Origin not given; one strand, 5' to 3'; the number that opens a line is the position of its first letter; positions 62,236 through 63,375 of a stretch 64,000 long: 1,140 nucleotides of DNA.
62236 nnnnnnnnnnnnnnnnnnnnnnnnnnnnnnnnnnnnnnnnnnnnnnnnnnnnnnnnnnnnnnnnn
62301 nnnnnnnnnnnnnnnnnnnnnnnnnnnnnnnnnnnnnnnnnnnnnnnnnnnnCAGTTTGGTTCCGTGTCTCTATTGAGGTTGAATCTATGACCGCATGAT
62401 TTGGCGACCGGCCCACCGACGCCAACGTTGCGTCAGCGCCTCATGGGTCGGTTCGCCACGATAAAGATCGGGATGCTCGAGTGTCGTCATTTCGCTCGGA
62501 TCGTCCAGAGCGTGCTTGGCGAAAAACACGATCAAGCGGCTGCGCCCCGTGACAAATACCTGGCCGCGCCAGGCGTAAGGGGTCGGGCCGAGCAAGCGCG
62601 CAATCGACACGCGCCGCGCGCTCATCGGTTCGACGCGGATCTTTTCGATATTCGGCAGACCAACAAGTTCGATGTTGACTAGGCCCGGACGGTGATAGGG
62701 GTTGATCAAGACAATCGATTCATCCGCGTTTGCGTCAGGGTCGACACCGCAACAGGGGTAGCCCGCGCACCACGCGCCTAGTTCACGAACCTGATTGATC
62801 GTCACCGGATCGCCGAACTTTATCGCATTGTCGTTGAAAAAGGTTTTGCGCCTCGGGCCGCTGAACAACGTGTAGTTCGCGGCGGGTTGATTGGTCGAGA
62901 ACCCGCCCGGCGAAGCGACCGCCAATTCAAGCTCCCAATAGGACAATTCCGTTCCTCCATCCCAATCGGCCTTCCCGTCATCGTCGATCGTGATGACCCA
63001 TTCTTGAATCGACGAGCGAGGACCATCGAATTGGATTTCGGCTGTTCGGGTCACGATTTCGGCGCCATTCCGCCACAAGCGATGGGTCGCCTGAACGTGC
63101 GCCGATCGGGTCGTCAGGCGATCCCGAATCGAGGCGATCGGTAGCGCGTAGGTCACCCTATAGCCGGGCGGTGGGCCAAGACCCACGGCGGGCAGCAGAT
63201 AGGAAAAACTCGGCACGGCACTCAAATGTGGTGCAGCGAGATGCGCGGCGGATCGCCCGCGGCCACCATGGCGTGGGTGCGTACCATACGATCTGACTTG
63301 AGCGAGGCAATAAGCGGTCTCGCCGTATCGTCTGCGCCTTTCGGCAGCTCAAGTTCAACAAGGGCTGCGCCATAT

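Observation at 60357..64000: Phosphonopyruvate-decarboxylase-like gene in an operon with a low-GC methyltransferase and two unknown proteins; no PEP mutase visible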

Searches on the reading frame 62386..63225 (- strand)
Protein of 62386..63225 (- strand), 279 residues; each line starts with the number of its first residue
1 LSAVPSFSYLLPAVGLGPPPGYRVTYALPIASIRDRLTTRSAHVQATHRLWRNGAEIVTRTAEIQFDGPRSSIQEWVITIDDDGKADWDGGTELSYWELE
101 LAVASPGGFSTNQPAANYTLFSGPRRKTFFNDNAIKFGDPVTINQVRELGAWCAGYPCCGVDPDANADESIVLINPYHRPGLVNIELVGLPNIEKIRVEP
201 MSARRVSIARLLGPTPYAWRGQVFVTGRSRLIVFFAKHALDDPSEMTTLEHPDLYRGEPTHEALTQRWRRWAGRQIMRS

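Call 3: search_protein_families(library=pfam, proteins=[window:62386-63225:-], max_evalue=0.01)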
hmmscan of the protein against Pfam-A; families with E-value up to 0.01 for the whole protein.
window:62386-63225:- (279 aa): 0 families

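Call 4: search_protein_families(library=ncbifam, proteins=[window:62386-63225:-], max_evalue=0.01)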
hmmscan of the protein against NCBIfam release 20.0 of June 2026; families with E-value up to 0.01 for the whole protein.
window:62386-63225:- (279 aa): 0 families

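Call 7: find_encoding_contigs(protein=window:62386-63225:-, flank=10000, max_places=6)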
Protein window:62386-63225:- (279 aa): 1 contig read that carries it; 1 place shown.
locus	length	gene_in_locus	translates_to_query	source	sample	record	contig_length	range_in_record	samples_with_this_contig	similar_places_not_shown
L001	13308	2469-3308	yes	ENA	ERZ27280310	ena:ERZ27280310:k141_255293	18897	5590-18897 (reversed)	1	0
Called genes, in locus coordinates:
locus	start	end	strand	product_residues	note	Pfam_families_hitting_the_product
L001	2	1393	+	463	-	?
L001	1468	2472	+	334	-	-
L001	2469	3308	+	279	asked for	-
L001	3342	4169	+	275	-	-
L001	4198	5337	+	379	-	PF02776:TPP_enzyme_N, PF02775:TPP_enzyme_C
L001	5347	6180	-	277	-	PF13489:Methyltransf_23, PF01209:Ubie_methyltran, PF02353:CMAS (weak), PF08241:Methyltransf_11, PF08242:Methyltransf_12, PF13649:Methyltransf_25, PF13847:Methyltransf_31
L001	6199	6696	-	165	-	PF02357:NusG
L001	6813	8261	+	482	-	PF13489:Methyltransf_23, PF13847:Methyltransf_31, PF08241:Methyltransf_11, PF08242:Methyltransf_12, PF13649:Methyltransf_25, PF00535:Glycos_transf_2, PF10111:Glyco_tranf_2_2, PF13641:Glyco_tranf_2_3 (weak)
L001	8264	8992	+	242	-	PF13489:Methyltransf_23, PF08241:Methyltransf_11, PF08242:Methyltransf_12 (weak), PF13649:Methyltransf_25, PF13847:Methyltransf_31 (weak)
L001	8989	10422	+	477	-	-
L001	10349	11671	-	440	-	PF04932:Wzy_C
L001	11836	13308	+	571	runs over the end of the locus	PF02543:Carbam_trans_N, PF00814:TsaD (faint), PF22521:HypF_C_2, PF16861:Carbam_trans_C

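Call 10: search_protein_families(library=pfam, proteins=[L001:2-1393:+, L001:1468-2472:+, L001:2469-3308:+, L001:3342-4169:+], max_evalue=1)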
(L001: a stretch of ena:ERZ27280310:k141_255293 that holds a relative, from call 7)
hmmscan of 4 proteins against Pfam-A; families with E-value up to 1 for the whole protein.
L001:2-1393:+ (463 aa): 4 families
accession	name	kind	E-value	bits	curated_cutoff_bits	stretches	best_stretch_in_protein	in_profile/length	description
PF13714.12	PEP_mutase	-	6.7e-41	140.9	31.5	1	1-176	70-239/240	Phosphoenolpyruvate phosphomutase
PF12804.13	NTP_transf_3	-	6.8e-13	49.5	27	1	221-343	1-127/160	MobA-like NTP transferase domain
PF00483.29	NTP_transferase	-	0.00067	19.7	21.2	1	221-270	2-52/245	Nucleotidyl transferase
PF00463.27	ICL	-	0.0087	15.1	26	1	2-64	151-213/526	Isocitrate lyase family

L001:1468-2472:+ (334 aa): 1 family
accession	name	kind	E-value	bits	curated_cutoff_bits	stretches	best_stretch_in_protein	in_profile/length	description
PF04324.20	Fer2_BFD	-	0.0013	19.5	26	1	29-74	3-47/50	BFD-like [2Fe-2S] binding domain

L001:2469-3308:+ (279 aa): 0 families

L001:3342-4169:+ (275 aa): 4 families
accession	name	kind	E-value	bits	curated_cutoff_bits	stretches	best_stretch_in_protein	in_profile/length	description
PF08242.18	Methyltransf_12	-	0.00015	22.9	30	1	105-202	2-94/98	Methyltransferase domain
PF13489.12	Methyltransf_23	-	0.0011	19.2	27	1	139-244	60-160/164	Methyltransferase domain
PF13649.12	Methyltransf_25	-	0.0017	19.5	27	1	104-199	2-92/97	Methyltransferase domain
PF02346.21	Vac_Fusion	-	0.19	11.8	24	1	245-256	33-44/56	Chordopoxvirus multifunctional envelope protein A27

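Call 11: search_protein_families(library=ncbifam, proteins=[L001:2-1393:+, L001:1468-2472:+, L001:2469-3308:+, L001:3342-4169:+], max_evalue=1)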
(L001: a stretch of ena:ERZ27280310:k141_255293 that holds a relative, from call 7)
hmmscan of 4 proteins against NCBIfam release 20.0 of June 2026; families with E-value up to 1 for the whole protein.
L001:2-1393:+ (463 aa): 30 families (the best 25 are shown)
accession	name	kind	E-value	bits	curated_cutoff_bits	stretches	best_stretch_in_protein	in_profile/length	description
TIGR02320.1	PEP_mutase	equivalog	7.4e-90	300.8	319.55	1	1-201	78-282/284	phosphoenolpyruvate mutase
TIGR02321.1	Pphn_pyruv_hyd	equivalog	5.9e-55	186.4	374.4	1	1-212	76-289/290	phosphonopyruvate hydrolase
TIGR02317.1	prpB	equivalog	9.3e-30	103.8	354.4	1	1-204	74-275/285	methylisocitrate lyase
NF008455.0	PRK11320.1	equivalog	8.6e-25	87.6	353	1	1-203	81-281/295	methylisocitrate lyase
TIGR02319.1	CPEP_Pphonmut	equivalog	6e-18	65.1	420.05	1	1-210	78-288/294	carboxyvinyl-carboxyphosphonate phosphorylmutase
TIGR03992.1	Arch_glmU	subfamily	4.8e-17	61.9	292.1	1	220-339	2-128/393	bifunctional sugar-1-phosphate nucleotidylyltransferase/acetyltransferase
NF041313.1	UDPGP_AglF_Halo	equivalog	3.6e-12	46.2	400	1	220-278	2-60/234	UTP--glucose-1-phosphate uridylyltransferase AglF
NF041173.1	Sug_nt_acttase_Thmprot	equivalog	8.4e-11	41.4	600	1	220-338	2-126/405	bifunctional sugar-1-phosphate nucleotidylyltransferase/acetyltransferase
TIGR01208.1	rmlA_long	equivalog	2.2e-10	39.9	320.25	1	220-273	1-54/353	glucose-1-phosphate thymidylyltransferase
NF045761.1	NAMPUrTaseMurU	equivalog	7e-09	35.9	250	1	220-273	2-55/226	N-acetylmuramate alpha-1-phosphate uridylyltransferase MurU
NF045782.1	NicBOxredNboR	equivalog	2.2e-07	30.7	260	1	216-307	6-96/206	nicotine blue oxidoreductase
NF041135.1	IPPtranDIPPsyn_Thcocales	equivalog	3.5e-07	29.6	580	1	220-336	2-120/419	bifunctional L-myo-inositol-1-phosphate cytidylyltransferase/CDP-L-myo-inositol myo-inositolphosphotransferase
NF052502.1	man1P_GTase_Rv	exception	3.9e-07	29.3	440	1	221-273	3-55/352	mannose-1-phosphate guanylyltransferase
NF045665.1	NTPtran_DVU1551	equivalog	1.4e-05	24.3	315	1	221-318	3-101/359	DVU_1551 family NTP transferase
NF045697.1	MurNAcPUrMurU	equivalog_domain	2e-05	24.1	370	1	222-274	1-54/229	N-acetylmuramate alpha-1-phosphate uridylyltransferase MurU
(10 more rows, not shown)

L001:1468-2472:+ (334 aa): 0 families

L001:2469-3308:+ (279 aa): 0 families

L001:3342-4169:+ (275 aa): 1 family
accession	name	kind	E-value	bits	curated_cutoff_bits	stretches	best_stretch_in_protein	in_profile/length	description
NF004933.0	PRK06287.1-4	equivalog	0.24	11.6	238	1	107-152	24-71/122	cobalt transport protein CbiN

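Call 13: find_homologous_proteins(query=L001:2469-3308:+, max_evalue=0.001)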
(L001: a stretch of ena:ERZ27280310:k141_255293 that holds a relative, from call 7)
Query L001:2469-3308:+ (279 aa): 6 proteins with E <= 0.001 among 1104 candidates.
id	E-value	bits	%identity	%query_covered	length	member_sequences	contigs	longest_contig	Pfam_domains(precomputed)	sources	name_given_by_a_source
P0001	2.3e-180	616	96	99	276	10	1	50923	-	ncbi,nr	ncbi:MAG: hypothetical protein EXQ98_03445 [Alphaproteobacteria bacterium]|nr:hypothetical protein [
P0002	1.9e-129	449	70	92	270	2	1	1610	-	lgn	-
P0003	1.8e-123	429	74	91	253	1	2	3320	-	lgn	-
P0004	8.4e-116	404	76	81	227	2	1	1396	-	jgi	jgi:hypothetical protein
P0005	1.2e-59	220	41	97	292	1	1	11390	-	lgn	-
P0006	1.2e-48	184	33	97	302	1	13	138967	-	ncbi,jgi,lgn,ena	-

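Call 14: find_encoding_contigs(protein=P0006, flank=10000, max_places=4)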
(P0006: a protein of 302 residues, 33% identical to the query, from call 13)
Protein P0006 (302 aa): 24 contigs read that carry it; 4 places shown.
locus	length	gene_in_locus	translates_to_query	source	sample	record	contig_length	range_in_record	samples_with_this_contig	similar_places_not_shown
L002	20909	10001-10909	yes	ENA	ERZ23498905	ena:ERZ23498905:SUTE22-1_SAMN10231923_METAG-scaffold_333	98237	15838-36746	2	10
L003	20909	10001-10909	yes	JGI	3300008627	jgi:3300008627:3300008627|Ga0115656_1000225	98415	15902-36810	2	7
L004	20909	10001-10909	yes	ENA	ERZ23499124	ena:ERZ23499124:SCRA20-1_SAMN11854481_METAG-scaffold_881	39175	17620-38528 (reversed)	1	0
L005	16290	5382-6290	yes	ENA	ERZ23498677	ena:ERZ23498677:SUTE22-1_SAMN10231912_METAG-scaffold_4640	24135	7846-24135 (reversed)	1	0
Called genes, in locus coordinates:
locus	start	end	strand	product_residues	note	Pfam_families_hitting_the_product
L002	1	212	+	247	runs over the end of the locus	PF00583:Acetyltransf_1, PF13673:Acetyltransf_10 (faint), PF13508:Acetyltransf_7 (weak)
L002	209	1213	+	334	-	PF01408:GFO_IDH_MocA, PF03447:NAD_binding_3 (weak), PF02894:GFO_IDH_MocA_C, PF22725:GFO_IDH_MocA_C3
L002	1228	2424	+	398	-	PF01041:DegT_DnrJ_EryC1, PF00155:Aminotran_1_2 (weak)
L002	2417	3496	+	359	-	PF01073:3Beta_HSD, PF01370:Epimerase, PF04321:RmlD_sub_bind, PF07993:NAD_binding_4 (weak), PF16363:GDP_Man_Dehyd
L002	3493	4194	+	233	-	PF02348:CTP_transf_3, PF12804:NTP_transf_3 (weak)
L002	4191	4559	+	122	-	-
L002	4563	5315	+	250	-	PF05724:TPMT (weak), PF01209:Ubie_methyltran (weak), PF13489:Methyltransf_23 (weak), PF02353:CMAS, PF13649:Methyltransf_25, PF13847:Methyltransf_31, PF08241:Methyltransf_11, PF08242:Methyltransf_12, +1 more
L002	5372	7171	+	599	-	PF13522:GATase_6, PF13537:GATase_7, PF00733:Asn_synthase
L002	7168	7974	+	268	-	PF02348:CTP_transf_3, PF12804:NTP_transf_3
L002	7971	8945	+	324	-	PF01408:GFO_IDH_MocA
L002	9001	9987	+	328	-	-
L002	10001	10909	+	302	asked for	-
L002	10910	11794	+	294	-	PF08242:Methyltransf_12, PF13649:Methyltransf_25 (weak)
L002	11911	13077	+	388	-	PF01041:DegT_DnrJ_EryC1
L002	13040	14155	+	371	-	-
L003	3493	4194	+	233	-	PF02348:CTP_transf_3, PF12804:NTP_transf_3 (weak)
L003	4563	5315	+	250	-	PF05724:TPMT (weak), PF01209:Ubie_methyltran (weak), PF13489:Methyltransf_23 (weak), PF02353:CMAS, PF13649:Methyltransf_25, PF13847:Methyltransf_31, PF08241:Methyltransf_11, PF08242:Methyltransf_12, +1 more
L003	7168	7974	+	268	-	PF02348:CTP_transf_3, PF12804:NTP_transf_3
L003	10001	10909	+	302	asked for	-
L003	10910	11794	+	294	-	PF08242:Methyltransf_12, PF13649:Methyltransf_25 (weak)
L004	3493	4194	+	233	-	PF02348:CTP_transf_3, PF12804:NTP_transf_3 (weak)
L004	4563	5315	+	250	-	PF05724:TPMT (weak), PF01209:Ubie_methyltran (weak), PF13489:Methyltransf_23 (weak), PF02353:CMAS, PF13649:Methyltransf_25, PF13847:Methyltransf_31, PF08241:Methyltransf_11, PF08242:Methyltransf_12, +1 more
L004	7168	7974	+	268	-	PF02348:CTP_transf_3, PF12804:NTP_transf_3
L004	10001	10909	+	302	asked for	-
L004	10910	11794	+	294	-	PF08242:Methyltransf_12, PF13649:Methyltransf_25 (weak)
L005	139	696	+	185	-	PF08241:Methyltransf_11, PF08242:Methyltransf_12, PF13649:Methyltransf_25, PF13847:Methyltransf_31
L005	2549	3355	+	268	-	PF02348:CTP_transf_3, PF12804:NTP_transf_3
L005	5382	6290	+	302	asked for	-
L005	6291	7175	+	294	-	PF08242:Methyltransf_12, PF13649:Methyltransf_25 (weak)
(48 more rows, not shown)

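Call 15: find_encoding_contigs(protein=P0001, flank=10000, max_places=3)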
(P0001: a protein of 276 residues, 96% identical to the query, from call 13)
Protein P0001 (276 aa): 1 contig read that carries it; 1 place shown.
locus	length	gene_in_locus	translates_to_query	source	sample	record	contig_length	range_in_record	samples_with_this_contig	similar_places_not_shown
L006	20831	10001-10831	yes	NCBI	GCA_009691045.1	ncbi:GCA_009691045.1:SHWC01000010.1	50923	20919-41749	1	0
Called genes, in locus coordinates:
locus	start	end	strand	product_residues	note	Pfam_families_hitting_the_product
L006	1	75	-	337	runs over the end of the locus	PF01408:GFO_IDH_MocA, PF22725:GFO_IDH_MocA_C3, PF02894:GFO_IDH_MocA_C (faint)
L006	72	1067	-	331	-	PF01408:GFO_IDH_MocA, PF02894:GFO_IDH_MocA_C, PF22725:GFO_IDH_MocA_C3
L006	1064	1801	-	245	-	-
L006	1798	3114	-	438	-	PF23019:DUF7033 (weak)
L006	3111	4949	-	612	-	PF00733:Asn_synthase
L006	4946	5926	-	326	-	PF05050:Methyltransf_21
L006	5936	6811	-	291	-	-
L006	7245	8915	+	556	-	PF13714:PEP_mutase, PF12804:NTP_transf_3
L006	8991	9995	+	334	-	-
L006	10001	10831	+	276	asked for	-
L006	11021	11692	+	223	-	PF08242:Methyltransf_12 (faint)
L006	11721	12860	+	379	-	PF02776:TPP_enzyme_N, PF02775:TPP_enzyme_C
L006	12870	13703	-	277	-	PF13489:Methyltransf_23, PF01209:Ubie_methyltran, PF02353:CMAS (weak), PF08241:Methyltransf_11, PF08242:Methyltransf_12, PF13649:Methyltransf_25, PF13847:Methyltransf_31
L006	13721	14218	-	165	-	PF02357:NusG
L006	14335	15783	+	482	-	PF13489:Methyltransf_23, PF13847:Methyltransf_31, PF08241:Methyltransf_11, PF08242:Methyltransf_12, PF13649:Methyltransf_25, PF00535:Glycos_transf_2, PF10111:Glyco_tranf_2_2, PF13641:Glyco_tranf_2_3 (weak)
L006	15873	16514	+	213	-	PF13489:Methyltransf_23, PF08241:Methyltransf_11, PF08242:Methyltransf_12 (weak), PF13649:Methyltransf_25, PF13847:Methyltransf_31 (weak)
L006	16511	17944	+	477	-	-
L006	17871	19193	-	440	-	PF04932:Wzy_C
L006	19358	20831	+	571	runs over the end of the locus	PF02543:Carbam_trans_N, PF00814:TsaD (faint), PF22521:HypF_C_2, PF16861:Carbam_trans_C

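Call 16: find_encoding_contigs(protein=P0005, flank=10000, max_places=3)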
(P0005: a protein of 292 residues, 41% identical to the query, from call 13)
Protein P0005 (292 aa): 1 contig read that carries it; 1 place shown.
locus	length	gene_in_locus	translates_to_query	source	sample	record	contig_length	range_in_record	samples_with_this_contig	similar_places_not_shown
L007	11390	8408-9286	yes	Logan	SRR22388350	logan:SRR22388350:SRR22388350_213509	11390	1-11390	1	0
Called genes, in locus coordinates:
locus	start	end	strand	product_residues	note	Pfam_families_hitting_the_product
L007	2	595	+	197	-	?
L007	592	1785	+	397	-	PF01041:DegT_DnrJ_EryC1, PF00155:Aminotran_1_2 (weak)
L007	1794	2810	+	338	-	PF03102:NeuB, PF08666:SAF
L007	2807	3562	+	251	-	-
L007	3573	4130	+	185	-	PF13302:Acetyltransf_3, PF13420:Acetyltransf_4, PF00583:Acetyltransf_1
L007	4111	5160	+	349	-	PF01408:GFO_IDH_MocA, PF22725:GFO_IDH_MocA_C3, PF02894:GFO_IDH_MocA_C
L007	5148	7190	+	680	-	PF02348:CTP_transf_3, PF12804:NTP_transf_3 (weak), PF00202:Aminotran_3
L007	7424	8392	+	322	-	-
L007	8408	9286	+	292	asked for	-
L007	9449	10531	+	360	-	-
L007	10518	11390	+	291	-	?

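Call 20: find_homologous_proteins(query=L001:1468-2472:+, max_evalue=0.001)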
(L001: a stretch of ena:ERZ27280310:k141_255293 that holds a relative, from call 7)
Query L001:1468-2472:+ (334 aa): 7 proteins with E <= 0.001 among 3559 candidates.
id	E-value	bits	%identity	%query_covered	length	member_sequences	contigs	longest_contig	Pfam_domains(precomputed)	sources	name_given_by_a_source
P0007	2.6e-211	719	95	100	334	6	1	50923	-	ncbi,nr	ncbi:MAG: hypothetical protein EXQ98_03440 [Alphaproteobacteria bacterium]|nr:hypothetical protein [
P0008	1.2e-132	460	64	95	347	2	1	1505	-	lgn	-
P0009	7.6e-131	454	63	93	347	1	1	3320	-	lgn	-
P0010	1.6e-118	414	59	93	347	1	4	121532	-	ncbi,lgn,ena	-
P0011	7.1e-79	283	68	61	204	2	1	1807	-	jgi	jgi:hypothetical protein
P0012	1.1e-55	207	38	92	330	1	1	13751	PF04324.21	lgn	-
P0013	5.9e-55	205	37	92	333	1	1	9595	-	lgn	-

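Call 21: find_homologous_proteins(query=L001:3342-4169:+, max_evalue=0.001)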
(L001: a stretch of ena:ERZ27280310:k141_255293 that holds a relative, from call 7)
Query L001:3342-4169:+ (275 aa): 11 proteins with E <= 0.001 among 1076 candidates.
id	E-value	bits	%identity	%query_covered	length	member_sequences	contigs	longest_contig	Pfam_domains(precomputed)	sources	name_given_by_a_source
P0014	9.5e-188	640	100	100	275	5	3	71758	-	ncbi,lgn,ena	-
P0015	6.3e-157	539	79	100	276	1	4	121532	PF08242.19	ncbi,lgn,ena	-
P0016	2.3e-149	514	78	100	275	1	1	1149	PF13649.13,PF08242.19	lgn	-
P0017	3.9e-143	494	74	100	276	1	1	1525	PF13649.13,PF08242.19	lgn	-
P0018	3.7e-103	362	77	71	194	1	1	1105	PF13489.13,PF13649.13,PF08242.19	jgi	jgi:SAM-dependent methyltransferase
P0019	5.4e-73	264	48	95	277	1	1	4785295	PF13489.13,PF08242.19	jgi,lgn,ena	-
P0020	9.5e-73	263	47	94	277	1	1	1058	PF13489.13,PF08242.19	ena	-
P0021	1.6e-72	262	46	95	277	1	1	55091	PF08242.19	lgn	-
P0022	8.7e-65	237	42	96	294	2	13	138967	PF13649.13,PF08242.19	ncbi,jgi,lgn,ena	-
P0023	1.1e-64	236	44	91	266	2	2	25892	PF13649.13,PF08242.19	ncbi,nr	ncbi:MAG: class I SAM-dependent methyltransferase [Alphaproteobacteria bacterium]|nr:class I SAM-dep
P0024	2.9e-38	150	35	85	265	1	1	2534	-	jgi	-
